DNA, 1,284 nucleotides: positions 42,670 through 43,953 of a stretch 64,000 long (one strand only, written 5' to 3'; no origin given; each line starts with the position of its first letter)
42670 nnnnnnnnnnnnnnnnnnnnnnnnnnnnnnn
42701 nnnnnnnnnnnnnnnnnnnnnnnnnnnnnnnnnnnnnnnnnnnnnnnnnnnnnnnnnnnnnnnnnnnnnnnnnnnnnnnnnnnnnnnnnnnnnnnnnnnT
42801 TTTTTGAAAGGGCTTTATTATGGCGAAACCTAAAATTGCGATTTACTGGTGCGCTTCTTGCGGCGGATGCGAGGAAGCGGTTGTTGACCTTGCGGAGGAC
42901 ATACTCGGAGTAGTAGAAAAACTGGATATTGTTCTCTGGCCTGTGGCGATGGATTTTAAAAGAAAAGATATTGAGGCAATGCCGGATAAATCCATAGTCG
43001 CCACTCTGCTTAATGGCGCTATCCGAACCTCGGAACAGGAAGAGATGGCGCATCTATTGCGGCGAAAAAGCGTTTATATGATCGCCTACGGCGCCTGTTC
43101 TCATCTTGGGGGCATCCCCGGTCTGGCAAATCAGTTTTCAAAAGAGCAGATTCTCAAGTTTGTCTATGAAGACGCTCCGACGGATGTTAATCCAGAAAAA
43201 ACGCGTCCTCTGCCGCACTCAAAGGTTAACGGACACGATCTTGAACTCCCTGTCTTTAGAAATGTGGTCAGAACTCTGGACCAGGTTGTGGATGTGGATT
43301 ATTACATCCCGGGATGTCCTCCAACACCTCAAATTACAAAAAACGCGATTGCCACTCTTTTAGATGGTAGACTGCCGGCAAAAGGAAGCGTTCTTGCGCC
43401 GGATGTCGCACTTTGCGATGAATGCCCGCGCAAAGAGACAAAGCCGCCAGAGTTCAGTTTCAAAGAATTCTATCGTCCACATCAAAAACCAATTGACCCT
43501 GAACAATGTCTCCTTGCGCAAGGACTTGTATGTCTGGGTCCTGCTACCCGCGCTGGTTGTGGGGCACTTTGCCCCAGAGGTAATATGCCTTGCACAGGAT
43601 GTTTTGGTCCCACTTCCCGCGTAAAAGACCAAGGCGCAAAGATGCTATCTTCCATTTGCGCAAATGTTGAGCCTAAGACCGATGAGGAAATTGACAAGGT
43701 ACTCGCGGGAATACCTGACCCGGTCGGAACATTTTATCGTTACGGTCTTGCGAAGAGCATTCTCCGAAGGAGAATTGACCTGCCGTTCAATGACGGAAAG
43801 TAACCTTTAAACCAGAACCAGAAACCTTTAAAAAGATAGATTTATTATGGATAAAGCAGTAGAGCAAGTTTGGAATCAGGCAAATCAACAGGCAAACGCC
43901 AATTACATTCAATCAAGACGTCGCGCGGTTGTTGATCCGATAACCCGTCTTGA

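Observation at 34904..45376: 10.5-kb co-directional redox supercluster: EtfBA, membrane HdrD-like oxidoreductase, soluble HdrD-like protein, HdrA, MvhD and [NiFe] hydrogenase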

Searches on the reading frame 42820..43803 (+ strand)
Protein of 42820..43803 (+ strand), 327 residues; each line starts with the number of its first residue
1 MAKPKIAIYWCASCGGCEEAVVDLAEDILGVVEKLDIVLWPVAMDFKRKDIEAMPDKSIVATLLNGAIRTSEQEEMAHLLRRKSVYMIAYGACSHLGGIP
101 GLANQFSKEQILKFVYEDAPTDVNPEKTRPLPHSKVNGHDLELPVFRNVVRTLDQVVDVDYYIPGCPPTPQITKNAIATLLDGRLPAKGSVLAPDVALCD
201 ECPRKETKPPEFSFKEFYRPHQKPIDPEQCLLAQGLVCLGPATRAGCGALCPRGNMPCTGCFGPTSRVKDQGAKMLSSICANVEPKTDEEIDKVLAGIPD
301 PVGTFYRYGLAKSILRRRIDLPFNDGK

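Call 4: search_protein_families(library=pfam, proteins=[window:42820-43803:+], max_evalue=0.01)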
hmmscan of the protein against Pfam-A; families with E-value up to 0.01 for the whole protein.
window:42820-43803:+ (327 aa): 1 family
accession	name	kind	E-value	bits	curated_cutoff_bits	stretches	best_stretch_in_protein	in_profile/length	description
PF01058.29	Oxidored_q6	-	6e-20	71.7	27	1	14-178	1-126/128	NADH ubiquinone oxidoreductase, 20 Kd subunit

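Call 5: search_protein_families(library=ncbifam, proteins=[window:42820-43803:+], max_evalue=0.001)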
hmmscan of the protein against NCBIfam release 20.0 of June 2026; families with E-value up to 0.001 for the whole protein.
window:42820-43803:+ (327 aa): 15 families
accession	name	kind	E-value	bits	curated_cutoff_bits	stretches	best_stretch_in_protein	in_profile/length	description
NF045875.1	F420_non_VhuG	exception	3.9e-63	213.4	450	1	3-319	4-285/286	F420-non-reducing hydrogenase subunit VhuG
NF040836.1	sulfhyd_HydD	equivalog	1.1e-22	80.4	500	2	3-131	5-126/261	NADPH-dependent hydrogenase/sulfhydrogenase 1 subunit delta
NF040831.1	sulfhyd_ShyD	equivalog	1.4e-16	60.8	460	2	5-128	2-114/240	NAD(P)-dependent hydrogenase/sulfhydrogenase 2 subunit delta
TIGR03294.1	FrhG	equivalog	6e-13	49.1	245.5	1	140-200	101-156/228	coenzyme F420 hydrogenase subunit gamma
NF005012.1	PRK06411.1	subfamily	5.7e-09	35.7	116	1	148-180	122-154/166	NADH-quinone oxidoreductase subunit NuoB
TIGR01957.1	nuoB_fam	subfamily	1.1e-07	31.9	142.7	1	148-180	106-138/145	NADH-quinone oxidoreductase subunit B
NF011394.0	PRK14819.1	equivalog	2.5e-06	27.2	312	1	148-180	120-152/264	NADH-quinone oxidoreductase subunit B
NF011395.0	PRK14820.1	equivalog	1.6e-05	24.7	263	1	148-173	121-146/180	NADH-quinone oxidoreductase subunit B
NF011393.0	PRK14818.1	equivalog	2.4e-05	23.9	255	1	148-175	119-146/173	NADH dehydrogenase subunit B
NF011392.0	PRK14817.1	equivalog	8.7e-05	22.3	271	1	149-178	125-154/182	NADH-quinone oxidoreductase subunit B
NF009808.0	PRK13292.1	equivalog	0.00031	18.7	1156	1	148-177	113-142/791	NADH-quinone oxidoreductase subunit B/C/D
NF011390.0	PRK14815.1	equivalog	0.00033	20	281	0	149-180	122-153/183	NADH dehydrogenase subunit B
NF011391.0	PRK14816.1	equivalog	0.00047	19.8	283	0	148-173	141-166/196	NADH-quinone oxidoreductase subunit B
NF011388.0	PRK14813.1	equivalog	0.00049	20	294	0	148-171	117-140/189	NADH dehydrogenase subunit B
NF011389.0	PRK14814.1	equivalog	0.00051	19.9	285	0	149-180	122-153/186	NADH dehydrogenase subunit B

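Call 82: search_solved_structures(query=window:42820-43803:+, max_evalue=0.00001, show_alignments=1)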
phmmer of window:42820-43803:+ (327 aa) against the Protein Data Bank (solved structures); distinct sequences matched with E-value up to 0.00001: 11.
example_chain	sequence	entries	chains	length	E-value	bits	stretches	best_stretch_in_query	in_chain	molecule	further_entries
5odc_E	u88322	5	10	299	4.9e-65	223.4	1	5-315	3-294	Methyl-viologen reducing hydrogenase subunit G | Methyl-viologen reducing hydrogenase, subunit G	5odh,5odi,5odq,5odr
9sw2_E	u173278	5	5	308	2.1e-59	204.8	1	3-319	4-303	F420-non-reducing hydrogenase subunit G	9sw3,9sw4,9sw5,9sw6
9sfi_I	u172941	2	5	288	1e-57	199.3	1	3-319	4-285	F420-non-reducing hydrogenase small subunit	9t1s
7t2r_E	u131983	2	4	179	1.3e-20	77.3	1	1-188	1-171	NiFe hydrogenase small subunit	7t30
9nez_A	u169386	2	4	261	3.9e-17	65.9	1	1-131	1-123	Sulfhydrogenase 1 subunit delta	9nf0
9e15_A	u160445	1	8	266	8.3e-17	64.8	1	3-131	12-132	Sulfhydrogenase 1 subunit delta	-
9e1j_A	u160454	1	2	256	8.3e-17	64.8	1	3-131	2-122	Sulfhydrogenase 1 subunit delta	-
5xf9_C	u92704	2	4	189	2e-16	63.6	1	4-186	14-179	NAD-reducing hydrogenase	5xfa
6qgr_G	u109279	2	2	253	9.1e-09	38.4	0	154-178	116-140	Coenzyme F420 hydrogenase subunit gamma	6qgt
6qii_G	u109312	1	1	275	1.3e-08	37.9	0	153-178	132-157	Coenzyme F420 hydrogenase subunit gamma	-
9r51_C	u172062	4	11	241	3.2e-06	30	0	5-102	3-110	F420-reducing [NiFe]-hydrogenase from Methanothermococcus thermolithotrophicus subunit gam | F420-reducing [NiFe]-hydrogenase from Methanothermococcus thermolit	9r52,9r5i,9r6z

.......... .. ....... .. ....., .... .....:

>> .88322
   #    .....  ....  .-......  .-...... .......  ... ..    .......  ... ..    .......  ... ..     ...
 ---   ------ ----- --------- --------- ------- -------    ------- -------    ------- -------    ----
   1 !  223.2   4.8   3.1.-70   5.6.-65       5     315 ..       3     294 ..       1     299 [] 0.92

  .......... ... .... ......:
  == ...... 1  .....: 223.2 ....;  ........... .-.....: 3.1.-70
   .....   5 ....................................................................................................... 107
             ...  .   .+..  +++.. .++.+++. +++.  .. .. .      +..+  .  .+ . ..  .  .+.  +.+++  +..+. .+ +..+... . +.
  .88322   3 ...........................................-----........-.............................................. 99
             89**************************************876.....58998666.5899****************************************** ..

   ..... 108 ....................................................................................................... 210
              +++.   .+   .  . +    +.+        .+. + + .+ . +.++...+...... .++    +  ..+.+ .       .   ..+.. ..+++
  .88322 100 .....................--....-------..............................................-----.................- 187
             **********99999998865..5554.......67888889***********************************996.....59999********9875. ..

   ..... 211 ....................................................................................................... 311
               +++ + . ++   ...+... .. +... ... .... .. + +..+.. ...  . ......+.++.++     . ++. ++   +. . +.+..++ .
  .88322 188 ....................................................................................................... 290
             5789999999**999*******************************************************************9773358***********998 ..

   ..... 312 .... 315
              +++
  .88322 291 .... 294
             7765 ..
